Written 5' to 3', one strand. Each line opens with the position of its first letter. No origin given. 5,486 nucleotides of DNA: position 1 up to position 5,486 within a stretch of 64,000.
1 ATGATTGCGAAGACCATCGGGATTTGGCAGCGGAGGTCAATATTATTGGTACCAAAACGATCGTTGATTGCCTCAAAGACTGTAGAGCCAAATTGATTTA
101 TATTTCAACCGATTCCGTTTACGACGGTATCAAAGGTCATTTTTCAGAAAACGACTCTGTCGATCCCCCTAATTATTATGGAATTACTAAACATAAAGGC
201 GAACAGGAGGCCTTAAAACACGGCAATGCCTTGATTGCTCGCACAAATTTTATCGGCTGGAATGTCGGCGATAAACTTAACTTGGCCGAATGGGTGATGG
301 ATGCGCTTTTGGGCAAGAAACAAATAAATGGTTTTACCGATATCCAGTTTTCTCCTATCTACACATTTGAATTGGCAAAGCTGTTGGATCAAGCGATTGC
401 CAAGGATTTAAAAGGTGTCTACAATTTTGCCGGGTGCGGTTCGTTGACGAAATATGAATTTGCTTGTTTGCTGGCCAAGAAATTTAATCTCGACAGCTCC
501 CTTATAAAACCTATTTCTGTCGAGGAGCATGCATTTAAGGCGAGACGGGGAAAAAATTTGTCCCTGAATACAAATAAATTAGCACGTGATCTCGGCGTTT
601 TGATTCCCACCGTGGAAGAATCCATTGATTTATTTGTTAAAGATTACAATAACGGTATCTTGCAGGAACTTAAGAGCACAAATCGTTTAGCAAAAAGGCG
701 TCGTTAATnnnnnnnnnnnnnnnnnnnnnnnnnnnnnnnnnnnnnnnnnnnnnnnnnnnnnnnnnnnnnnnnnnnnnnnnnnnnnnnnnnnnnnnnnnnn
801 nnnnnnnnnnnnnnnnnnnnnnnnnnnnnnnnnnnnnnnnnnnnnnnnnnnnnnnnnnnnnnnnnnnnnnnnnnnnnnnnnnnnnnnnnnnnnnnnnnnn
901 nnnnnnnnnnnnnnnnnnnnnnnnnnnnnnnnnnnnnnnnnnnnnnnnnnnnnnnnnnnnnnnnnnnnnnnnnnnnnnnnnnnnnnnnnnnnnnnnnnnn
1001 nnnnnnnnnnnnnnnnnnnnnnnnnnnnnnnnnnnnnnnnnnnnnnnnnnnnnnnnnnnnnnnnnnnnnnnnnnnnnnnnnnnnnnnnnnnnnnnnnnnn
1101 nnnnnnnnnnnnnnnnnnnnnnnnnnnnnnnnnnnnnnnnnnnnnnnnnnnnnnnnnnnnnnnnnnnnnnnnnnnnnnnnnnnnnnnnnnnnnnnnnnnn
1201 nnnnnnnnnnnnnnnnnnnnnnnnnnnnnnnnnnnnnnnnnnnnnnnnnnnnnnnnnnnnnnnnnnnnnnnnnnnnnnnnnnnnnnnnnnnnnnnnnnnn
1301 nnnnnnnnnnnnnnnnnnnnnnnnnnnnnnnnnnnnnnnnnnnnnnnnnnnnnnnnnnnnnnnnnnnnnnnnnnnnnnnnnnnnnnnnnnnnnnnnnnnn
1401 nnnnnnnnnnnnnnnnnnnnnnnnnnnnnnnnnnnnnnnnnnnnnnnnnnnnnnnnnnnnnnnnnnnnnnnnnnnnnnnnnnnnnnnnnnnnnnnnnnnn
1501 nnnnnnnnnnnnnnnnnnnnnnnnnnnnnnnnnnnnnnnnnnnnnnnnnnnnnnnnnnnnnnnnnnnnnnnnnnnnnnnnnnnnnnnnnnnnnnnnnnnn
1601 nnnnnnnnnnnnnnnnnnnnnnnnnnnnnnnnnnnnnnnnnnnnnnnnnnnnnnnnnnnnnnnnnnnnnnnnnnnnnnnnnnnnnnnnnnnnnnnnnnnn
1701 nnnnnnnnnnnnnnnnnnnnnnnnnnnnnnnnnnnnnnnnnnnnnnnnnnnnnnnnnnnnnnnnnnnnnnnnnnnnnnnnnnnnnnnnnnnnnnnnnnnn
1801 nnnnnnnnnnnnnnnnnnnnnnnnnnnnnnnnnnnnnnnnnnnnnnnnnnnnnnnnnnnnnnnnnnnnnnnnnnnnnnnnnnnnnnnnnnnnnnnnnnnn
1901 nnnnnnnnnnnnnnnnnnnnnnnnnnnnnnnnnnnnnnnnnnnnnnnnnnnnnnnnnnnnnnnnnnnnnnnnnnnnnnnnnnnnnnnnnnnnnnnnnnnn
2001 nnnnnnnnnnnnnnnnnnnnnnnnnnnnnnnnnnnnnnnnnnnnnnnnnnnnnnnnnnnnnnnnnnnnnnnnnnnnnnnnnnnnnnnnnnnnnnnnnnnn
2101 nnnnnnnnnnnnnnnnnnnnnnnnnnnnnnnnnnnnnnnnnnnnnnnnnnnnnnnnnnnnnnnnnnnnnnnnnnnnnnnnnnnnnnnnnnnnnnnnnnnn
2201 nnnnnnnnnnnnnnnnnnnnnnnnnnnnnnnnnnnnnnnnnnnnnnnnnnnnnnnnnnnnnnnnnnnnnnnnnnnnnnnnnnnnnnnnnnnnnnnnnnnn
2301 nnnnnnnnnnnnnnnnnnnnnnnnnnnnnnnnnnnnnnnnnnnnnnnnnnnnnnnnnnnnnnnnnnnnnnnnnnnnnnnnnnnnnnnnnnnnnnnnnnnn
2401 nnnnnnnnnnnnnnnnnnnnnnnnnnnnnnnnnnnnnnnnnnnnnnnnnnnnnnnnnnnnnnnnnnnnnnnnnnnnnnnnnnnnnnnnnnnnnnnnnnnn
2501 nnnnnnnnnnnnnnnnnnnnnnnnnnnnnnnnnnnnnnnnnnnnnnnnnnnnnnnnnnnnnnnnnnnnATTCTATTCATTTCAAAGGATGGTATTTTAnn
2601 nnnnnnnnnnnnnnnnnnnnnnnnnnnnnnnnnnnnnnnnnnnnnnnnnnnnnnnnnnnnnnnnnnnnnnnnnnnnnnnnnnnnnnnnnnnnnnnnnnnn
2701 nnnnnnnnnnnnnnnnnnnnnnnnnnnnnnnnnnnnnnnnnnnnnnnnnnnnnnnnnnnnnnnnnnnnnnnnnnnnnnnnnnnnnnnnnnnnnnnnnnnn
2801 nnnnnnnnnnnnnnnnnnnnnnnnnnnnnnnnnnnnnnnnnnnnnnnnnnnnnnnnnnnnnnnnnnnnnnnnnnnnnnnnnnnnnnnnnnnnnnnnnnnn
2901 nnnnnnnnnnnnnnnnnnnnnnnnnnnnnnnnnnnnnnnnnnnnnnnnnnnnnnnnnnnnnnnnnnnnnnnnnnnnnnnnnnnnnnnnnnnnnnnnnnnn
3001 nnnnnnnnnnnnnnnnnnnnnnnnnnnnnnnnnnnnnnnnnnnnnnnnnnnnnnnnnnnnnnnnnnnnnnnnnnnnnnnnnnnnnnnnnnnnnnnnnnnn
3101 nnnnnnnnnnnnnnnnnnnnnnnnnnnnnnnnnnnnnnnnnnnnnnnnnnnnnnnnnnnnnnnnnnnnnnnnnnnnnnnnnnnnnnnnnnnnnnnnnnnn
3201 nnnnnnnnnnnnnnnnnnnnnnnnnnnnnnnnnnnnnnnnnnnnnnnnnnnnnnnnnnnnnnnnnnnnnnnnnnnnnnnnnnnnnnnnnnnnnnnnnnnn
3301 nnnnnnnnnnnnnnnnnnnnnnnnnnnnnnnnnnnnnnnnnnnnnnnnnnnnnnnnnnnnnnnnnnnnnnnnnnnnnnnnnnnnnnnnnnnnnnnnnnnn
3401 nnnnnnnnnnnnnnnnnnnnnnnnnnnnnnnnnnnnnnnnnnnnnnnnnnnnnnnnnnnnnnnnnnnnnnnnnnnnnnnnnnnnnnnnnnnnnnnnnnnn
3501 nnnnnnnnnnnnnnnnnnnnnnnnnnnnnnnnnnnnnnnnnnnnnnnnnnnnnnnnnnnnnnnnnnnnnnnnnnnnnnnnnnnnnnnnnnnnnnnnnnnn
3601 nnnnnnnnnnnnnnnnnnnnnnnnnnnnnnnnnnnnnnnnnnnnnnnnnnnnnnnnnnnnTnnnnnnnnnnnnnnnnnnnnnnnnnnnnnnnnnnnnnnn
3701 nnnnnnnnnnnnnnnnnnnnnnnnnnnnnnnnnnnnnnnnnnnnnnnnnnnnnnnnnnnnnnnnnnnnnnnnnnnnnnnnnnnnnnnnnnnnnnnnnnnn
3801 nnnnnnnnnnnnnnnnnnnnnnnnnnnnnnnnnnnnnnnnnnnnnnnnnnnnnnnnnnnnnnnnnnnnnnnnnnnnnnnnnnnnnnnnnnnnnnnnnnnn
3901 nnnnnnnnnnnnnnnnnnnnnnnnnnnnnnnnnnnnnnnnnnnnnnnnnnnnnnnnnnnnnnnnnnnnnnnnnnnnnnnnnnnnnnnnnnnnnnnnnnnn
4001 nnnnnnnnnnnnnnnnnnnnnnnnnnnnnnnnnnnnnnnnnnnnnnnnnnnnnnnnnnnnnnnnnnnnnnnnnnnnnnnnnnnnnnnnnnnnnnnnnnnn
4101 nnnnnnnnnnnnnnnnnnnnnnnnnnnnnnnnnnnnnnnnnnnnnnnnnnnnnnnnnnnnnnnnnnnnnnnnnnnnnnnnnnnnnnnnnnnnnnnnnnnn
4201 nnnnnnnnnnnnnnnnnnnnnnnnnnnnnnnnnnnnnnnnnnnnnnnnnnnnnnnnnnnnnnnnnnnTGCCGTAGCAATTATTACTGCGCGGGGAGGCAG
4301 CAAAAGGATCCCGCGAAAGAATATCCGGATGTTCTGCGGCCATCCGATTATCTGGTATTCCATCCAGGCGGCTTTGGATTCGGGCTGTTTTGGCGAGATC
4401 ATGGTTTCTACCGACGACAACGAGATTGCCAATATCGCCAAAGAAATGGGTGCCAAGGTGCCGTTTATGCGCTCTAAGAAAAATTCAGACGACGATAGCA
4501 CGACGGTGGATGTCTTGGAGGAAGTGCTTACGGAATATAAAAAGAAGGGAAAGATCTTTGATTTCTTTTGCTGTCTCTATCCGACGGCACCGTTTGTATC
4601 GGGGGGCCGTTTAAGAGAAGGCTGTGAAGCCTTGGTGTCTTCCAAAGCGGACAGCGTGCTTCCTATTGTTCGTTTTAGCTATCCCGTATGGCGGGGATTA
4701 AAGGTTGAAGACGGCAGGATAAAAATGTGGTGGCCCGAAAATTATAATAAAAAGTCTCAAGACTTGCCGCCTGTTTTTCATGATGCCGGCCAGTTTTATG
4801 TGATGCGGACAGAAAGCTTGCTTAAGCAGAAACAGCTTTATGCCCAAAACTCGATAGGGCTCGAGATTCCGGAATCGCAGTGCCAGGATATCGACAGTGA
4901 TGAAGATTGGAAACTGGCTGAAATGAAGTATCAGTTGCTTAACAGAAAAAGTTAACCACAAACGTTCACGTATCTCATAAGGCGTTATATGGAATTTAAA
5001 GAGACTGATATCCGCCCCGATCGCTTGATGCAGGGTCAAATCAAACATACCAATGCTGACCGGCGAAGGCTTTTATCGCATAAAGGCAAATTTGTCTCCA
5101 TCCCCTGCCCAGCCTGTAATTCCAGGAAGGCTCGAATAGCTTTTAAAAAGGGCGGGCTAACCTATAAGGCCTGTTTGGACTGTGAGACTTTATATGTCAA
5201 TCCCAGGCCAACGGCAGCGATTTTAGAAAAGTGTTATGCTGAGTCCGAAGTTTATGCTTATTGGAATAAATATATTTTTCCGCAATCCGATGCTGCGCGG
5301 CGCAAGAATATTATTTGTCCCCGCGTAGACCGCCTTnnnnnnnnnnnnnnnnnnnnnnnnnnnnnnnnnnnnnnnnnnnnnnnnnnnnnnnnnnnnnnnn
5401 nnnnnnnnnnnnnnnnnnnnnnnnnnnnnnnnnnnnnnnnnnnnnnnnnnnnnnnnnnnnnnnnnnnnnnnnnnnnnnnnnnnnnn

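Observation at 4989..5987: Three methyltransferases share a TcaB9/TylC3-like architecture (N-terminal 4-Cys zinc ribbon plus class I MTase)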

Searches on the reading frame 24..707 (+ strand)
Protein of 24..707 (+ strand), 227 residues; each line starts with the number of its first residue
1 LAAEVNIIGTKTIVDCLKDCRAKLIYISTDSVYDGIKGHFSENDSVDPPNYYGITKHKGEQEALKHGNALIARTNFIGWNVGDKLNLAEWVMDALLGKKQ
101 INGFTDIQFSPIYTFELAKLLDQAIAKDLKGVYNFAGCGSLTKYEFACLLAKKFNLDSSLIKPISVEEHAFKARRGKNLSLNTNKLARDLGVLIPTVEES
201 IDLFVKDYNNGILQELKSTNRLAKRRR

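Call 10: search_protein_families(library=pfam, proteins=[window:24-707:+], max_evalue=0.001)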
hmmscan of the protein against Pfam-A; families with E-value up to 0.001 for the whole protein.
window:24-707:+ (227 aa): 4 families
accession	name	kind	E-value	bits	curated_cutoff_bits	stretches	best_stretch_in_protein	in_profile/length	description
PF04321.23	RmlD_sub_bind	-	4e-33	115.2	27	1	2-208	74-285/287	RmlD substrate binding domain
PF01370.27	Epimerase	-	2.4e-07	30.9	20.9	1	3-68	88-158/240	NAD dependent epimerase/dehydratase family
PF16363.11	GDP_Man_Dehyd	-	0.00012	22.1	27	1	3-60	99-161/332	GDP-mannose 4,6 dehydratase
PF07993.18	NAD_binding_4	-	0.00069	19.3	20.1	0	2-67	108-192/258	Male sterility protein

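Call 21: search_protein_families(library=ncbifam, proteins=[window:24-707:+], max_evalue=0.00001)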
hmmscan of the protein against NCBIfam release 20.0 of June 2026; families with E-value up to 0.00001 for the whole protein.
window:24-707:+ (227 aa): 3 families
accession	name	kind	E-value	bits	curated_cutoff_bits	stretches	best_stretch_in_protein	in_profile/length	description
TIGR01214.1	rmlD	equivalog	3.4e-32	111.7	224.05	1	2-207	73-284/285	dTDP-4-dehydrorhamnose reductase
NF007440.0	PRK09987.1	equivalog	7.2e-12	45.2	308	1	2-202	77-287/299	dTDP-4-dehydrorhamnose reductase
TIGR01181.1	dTDP_gluc_dehyt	equivalog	2.6e-06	26.8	365.1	0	4-61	98-160/321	dTDP-glucose 4,6-dehydratase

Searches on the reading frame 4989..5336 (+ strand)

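Call 15: search_protein_families(library=pfam, proteins=[window:4989-5336:+], max_evalue=10)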
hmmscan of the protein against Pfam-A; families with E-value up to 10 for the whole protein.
seq(116 aa): 4 families
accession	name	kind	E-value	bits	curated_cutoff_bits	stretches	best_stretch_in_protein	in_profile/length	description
PF14354.12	Lar_restr_allev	-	0.0065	17.1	28.6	1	39-94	5-56/58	Restriction alleviation protein Lar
PF01667.23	Ribosomal_S27e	-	0.015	15.4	24.5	1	32-73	2-40/55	Ribosomal protein S27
PF23451.1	Zn_ribbon_PaaD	-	0.021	14.9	27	1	33-66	10-43/53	PaaD zinc beta ribbon domain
PF12172.15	zf-ChsH2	-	0.14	12.4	23.2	1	53-74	5-26/37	ChsH2, rubredoxin-like zinc ribbon domain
